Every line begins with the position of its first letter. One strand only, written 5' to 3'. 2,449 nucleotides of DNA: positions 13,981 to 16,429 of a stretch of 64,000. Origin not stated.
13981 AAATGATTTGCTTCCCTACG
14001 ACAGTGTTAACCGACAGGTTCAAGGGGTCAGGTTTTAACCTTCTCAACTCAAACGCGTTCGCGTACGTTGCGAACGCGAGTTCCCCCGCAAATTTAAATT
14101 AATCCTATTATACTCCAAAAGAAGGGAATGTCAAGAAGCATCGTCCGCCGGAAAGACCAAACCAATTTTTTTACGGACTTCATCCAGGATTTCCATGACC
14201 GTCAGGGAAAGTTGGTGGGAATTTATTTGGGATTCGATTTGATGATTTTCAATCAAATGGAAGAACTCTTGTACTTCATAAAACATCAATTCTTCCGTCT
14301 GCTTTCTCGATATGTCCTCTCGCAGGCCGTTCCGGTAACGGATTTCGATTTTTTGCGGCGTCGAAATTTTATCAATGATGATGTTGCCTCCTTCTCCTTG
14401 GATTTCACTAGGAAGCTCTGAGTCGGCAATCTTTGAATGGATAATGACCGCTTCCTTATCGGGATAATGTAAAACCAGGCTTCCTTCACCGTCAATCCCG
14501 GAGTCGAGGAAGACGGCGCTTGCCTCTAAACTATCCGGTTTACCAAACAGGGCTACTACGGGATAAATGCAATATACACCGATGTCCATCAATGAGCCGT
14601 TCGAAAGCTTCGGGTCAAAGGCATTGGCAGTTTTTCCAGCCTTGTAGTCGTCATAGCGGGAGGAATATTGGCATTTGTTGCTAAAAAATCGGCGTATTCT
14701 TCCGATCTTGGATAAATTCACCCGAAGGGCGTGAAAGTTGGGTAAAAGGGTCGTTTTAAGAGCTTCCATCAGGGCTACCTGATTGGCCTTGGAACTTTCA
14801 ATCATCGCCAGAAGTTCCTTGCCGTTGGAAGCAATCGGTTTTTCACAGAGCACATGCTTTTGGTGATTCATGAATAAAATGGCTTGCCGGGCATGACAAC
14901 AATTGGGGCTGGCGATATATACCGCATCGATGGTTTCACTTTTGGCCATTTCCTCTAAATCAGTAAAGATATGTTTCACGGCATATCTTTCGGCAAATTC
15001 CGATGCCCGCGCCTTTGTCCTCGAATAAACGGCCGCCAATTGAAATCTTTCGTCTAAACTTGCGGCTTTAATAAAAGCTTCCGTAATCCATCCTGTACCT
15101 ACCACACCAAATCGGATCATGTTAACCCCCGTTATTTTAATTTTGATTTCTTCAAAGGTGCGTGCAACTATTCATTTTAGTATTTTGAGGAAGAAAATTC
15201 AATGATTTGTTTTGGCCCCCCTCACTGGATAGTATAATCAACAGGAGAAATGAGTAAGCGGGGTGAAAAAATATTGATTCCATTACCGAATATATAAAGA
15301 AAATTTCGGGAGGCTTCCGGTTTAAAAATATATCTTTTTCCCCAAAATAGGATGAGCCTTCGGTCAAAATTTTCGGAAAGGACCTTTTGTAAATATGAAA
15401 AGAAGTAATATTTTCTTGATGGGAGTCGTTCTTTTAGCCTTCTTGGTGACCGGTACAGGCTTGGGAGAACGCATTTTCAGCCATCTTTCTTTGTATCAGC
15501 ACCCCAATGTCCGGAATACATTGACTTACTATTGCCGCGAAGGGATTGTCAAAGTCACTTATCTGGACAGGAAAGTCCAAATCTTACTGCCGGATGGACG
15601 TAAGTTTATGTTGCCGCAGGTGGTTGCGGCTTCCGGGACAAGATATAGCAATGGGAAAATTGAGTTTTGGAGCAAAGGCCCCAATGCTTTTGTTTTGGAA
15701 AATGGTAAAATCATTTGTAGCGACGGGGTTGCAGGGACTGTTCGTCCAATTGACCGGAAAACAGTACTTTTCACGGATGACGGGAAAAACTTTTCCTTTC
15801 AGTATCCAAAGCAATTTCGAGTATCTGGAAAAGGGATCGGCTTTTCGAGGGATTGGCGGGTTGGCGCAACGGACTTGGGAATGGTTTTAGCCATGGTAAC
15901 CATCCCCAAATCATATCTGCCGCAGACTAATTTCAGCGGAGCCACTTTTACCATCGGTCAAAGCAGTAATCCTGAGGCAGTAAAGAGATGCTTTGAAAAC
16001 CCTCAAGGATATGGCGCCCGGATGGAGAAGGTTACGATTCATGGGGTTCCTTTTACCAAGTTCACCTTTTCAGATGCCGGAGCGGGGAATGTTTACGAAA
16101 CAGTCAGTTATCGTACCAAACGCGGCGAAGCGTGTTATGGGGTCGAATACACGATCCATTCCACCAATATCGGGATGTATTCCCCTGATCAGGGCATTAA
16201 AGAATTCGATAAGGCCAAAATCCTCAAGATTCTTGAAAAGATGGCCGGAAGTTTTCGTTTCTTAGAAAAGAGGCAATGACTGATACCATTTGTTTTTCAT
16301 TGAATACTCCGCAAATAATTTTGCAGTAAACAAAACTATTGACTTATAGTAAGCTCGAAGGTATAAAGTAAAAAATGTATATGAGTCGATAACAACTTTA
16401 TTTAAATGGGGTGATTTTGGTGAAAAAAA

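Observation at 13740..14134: Two complete TPP riboswitches in tandem, each with its own terminator, behind a consensus promoter. The two copies are near-identical with an exact 200-bp register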

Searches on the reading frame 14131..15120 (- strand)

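Call 8: search_protein_families(library=pfam, proteins=[window:14131-15120:-])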
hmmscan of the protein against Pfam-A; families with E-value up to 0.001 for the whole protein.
window:14131-15120:- (329 aa): 3 families
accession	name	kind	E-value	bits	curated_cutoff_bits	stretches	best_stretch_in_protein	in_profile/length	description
PF01408.29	GFO_IDH_MocA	-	5.2e-28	98.6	24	1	2-118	1-117/120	Oxidoreductase family, NAD-binding Rossmann fold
PF22725.1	GFO_IDH_MocA_C3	-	1.6e-08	35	27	1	138-247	12-123/124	GFO/IDH/MocA C-terminal domain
PF02894.22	GFO_IDH_MocA_C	-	8.9e-05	22.8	22.9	1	169-297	35-178/218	Oxidoreductase family, C-terminal alpha/beta domain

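Call 48: search_protein_families(library=ncbifam, proteins=[window:14131-15120:-])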
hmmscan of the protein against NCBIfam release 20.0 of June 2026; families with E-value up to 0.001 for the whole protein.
window:14131-15120:- (329 aa): 10 families
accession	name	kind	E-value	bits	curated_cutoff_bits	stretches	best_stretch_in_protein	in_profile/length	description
NF041392.1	XylDh_Gfo6_Halo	equivalog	5.5e-22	78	350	1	2-293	17-318/350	D-xylose 1-dehydrogenase Gfo6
TIGR04380.1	myo_inos_iolG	equivalog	1.9e-20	73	355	1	1-142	1-145/330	inositol 2-dehydrogenase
NF040723.1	UDP-GlcNAcDh_Arch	equivalog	1.2e-16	61.1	450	1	2-118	1-115/302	UDP-N-acetylglucosamine 3-dehydrogenase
NF052479.1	LevoglcsnDh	equivalog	4.2e-15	55.3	650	1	31-185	41-195/386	levoglucosan dehydrogenase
NF052679.1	InsChiInosDhIolG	equivalog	1.5e-10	40.6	540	1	2-112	3-115/343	bifunctional inositol 2-dehydrogenase/D-chiro-inositol 1-dehydrogenase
NF007574.0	PRK10206.1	equivalog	4.1e-09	36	352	1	23-248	26-246/345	oxidoreductase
NF008607.0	PRK11579.1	subfamily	8.5e-08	31.6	330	1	2-232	5-231/346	oxidoreductase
NF058561.1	BT_2158_fam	equivalog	5.5e-06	25.2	750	1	39-116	70-149/487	glycoside 3-dehydrogenase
NF058563.1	BT_2159_fam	equivalog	3.5e-05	23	650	1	2-109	1-111/350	disaccharide 3-dehydrogenase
NF009830.0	PRK13304.1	equivalog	0.00087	18.8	267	0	1-92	1-90/265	aspartate dehydrogenase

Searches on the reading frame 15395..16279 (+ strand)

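Call 8: search_protein_families(library=pfam, proteins=[window:15395-16279:+])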
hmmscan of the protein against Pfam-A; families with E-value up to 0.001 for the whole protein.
window:15395-16279:+ (294 aa): 1 family
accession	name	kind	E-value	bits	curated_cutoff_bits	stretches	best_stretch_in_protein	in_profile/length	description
PF09864.15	MliC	-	5.7e-13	49.1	22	1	45-105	1-63/67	Membrane-bound lysozyme-inhibitor of c-type lysozyme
